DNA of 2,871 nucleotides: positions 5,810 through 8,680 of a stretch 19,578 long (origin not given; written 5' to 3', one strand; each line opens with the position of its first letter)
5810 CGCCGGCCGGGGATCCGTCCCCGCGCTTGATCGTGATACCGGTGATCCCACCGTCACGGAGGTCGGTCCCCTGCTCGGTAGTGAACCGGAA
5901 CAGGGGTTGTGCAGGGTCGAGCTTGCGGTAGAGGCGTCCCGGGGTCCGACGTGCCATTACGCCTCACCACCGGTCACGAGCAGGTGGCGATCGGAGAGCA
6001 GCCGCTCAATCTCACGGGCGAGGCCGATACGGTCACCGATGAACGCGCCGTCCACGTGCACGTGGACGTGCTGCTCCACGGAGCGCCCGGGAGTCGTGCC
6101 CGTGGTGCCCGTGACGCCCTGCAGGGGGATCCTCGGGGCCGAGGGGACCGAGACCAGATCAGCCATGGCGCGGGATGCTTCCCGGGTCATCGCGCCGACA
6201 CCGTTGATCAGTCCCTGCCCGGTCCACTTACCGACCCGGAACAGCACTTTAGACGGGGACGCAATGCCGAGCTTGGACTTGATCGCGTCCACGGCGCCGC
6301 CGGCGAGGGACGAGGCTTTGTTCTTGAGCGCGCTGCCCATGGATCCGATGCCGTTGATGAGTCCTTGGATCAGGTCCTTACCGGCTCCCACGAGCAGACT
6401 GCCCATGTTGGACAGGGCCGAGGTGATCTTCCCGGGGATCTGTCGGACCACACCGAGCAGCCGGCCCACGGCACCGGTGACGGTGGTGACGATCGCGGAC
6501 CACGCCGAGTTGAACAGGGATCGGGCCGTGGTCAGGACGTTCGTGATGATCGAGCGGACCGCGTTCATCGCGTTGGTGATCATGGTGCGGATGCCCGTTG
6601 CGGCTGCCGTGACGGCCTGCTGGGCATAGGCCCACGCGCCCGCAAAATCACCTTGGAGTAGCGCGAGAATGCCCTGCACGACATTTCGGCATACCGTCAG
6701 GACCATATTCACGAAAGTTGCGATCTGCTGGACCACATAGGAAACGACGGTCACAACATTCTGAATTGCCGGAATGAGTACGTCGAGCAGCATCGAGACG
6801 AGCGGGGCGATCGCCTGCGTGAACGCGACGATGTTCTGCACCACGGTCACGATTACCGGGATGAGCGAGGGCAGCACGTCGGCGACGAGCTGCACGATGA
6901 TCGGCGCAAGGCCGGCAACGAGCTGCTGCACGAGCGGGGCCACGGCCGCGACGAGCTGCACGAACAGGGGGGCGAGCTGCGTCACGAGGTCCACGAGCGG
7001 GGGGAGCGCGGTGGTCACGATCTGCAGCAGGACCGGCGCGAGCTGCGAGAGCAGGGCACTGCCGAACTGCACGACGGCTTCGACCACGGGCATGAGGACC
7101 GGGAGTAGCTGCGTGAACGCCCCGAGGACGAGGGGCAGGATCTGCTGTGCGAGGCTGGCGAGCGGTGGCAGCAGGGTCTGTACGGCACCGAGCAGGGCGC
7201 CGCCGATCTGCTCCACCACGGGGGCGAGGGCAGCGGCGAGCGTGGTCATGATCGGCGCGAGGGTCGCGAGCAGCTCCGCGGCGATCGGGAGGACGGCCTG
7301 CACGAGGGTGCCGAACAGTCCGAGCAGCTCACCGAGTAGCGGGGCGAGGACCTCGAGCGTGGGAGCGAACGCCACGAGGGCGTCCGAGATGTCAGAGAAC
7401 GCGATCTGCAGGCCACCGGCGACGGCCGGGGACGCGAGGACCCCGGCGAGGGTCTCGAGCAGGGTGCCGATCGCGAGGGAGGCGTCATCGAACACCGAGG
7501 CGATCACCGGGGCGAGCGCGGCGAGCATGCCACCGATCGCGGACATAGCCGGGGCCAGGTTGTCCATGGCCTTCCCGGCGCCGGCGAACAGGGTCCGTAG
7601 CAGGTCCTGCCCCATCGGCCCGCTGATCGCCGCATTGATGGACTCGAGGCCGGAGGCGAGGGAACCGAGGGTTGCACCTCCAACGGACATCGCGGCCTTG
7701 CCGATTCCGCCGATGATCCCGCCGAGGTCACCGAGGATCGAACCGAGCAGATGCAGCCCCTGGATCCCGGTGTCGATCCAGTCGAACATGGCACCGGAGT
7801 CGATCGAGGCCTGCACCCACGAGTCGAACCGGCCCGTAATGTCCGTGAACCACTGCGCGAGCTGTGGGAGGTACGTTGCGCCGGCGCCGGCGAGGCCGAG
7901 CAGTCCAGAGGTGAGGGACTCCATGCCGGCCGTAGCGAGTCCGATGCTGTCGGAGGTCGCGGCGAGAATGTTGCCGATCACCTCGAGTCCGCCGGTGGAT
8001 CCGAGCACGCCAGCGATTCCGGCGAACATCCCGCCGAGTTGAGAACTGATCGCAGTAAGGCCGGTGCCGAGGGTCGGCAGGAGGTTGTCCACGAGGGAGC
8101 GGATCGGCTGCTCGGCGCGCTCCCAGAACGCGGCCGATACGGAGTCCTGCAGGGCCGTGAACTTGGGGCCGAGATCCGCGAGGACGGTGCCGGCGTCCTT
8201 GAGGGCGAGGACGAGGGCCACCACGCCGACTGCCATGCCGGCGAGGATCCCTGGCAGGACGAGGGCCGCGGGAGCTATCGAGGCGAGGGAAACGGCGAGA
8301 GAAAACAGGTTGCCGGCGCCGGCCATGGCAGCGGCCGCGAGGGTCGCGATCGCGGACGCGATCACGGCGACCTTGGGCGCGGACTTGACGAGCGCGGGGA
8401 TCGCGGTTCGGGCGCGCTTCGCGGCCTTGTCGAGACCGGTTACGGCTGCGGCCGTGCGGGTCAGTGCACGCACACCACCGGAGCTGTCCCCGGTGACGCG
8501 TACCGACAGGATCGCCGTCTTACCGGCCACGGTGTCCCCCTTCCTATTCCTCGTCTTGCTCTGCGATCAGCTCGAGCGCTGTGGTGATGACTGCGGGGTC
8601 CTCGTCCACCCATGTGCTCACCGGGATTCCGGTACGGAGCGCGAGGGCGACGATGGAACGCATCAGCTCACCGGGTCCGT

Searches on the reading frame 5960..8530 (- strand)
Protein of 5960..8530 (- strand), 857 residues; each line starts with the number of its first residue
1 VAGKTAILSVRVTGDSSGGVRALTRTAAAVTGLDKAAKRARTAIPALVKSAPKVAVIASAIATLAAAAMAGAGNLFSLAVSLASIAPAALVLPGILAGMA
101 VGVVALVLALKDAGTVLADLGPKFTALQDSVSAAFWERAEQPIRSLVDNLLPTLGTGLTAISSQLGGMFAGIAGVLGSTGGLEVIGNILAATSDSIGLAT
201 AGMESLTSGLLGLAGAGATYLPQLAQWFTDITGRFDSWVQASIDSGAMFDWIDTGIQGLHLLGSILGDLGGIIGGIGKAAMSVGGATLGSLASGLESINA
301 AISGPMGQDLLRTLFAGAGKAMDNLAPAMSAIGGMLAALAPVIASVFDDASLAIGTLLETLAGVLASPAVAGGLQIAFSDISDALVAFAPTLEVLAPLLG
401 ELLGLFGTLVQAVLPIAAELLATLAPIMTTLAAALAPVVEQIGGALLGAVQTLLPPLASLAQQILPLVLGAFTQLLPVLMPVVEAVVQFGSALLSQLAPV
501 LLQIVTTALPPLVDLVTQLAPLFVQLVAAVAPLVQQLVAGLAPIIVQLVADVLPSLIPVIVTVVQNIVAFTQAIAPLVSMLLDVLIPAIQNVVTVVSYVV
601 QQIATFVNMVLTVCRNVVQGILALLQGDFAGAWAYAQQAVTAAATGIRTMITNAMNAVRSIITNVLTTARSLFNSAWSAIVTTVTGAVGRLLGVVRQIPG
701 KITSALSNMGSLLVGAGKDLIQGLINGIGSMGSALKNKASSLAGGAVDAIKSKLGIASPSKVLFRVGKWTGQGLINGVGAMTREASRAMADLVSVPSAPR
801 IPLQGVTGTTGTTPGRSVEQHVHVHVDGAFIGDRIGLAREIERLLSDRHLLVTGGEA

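Call 9: search_protein_families(library=pfam, max_evalue=0.01, proteins=[window:5960-8530:-])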
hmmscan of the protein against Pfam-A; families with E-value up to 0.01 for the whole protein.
window:5960-8530:- (857 aa): 1 family
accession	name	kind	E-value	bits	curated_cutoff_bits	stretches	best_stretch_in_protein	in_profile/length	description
PF04513.17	Baculo_PEP_C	-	1.5e-06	28.8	38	0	591-689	24-121/140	Baculovirus polyhedron envelope protein, PEP, C terminus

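Call 10: search_protein_families(library=phrogs, max_evalue=0.001, proteins=[window:5960-8530:-])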
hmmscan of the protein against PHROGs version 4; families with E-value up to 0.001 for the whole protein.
window:5960-8530:- (857 aa): 28 families (the best 25 are shown)
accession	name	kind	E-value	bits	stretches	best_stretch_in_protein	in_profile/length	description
phrog_305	-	tail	2.1e-117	395.1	2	29-468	128-535/1001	tail length tape measure protein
phrog_6090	-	tail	9.7e-51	173.6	1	119-700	480-1058/1853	tail length tape measure protein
phrog_58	-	tail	2.1e-47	163.3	1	2-802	171-1012/1544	tail length tape measure protein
phrog_5493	-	tail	2.7e-42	146.2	2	515-792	752-1023/1102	tail length tape measure protein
phrog_3547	-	tail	5e-32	111.7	1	118-341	332-556/1767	tail length tape measure protein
phrog_1272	-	tail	7.8e-31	107.7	2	289-707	608-1002/1606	tail length tape measure protein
phrog_1204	-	tail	1.2e-27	97.3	2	638-793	1216-1371/1483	tail protein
phrog_934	-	tail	1.4e-27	96.6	1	114-367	262-511/1988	tail length tape measure protein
phrog_6435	-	tail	3.9e-24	85.2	1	111-349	364-608/2090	tail length tape measure protein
phrog_4197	-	tail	3.9e-23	82.2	2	117-344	520-763/1783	tail length tape measure protein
phrog_5448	-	tail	1e-20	73.4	1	394-818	1588-2035/3103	tail length tape measure protein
phrog_1535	-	tail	3.5e-19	69.5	1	254-779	570-1059/1152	tail length tape measure protein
phrog_4200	-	tail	1.8e-17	64.1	1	326-775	182-605/732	tail length tape measure protein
phrog_7025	-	tail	3.2e-14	51.9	1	24-364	762-1085/2880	tail length tape measure protein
phrog_26805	-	unknown function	4e-14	52.9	1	573-808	383-617/697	-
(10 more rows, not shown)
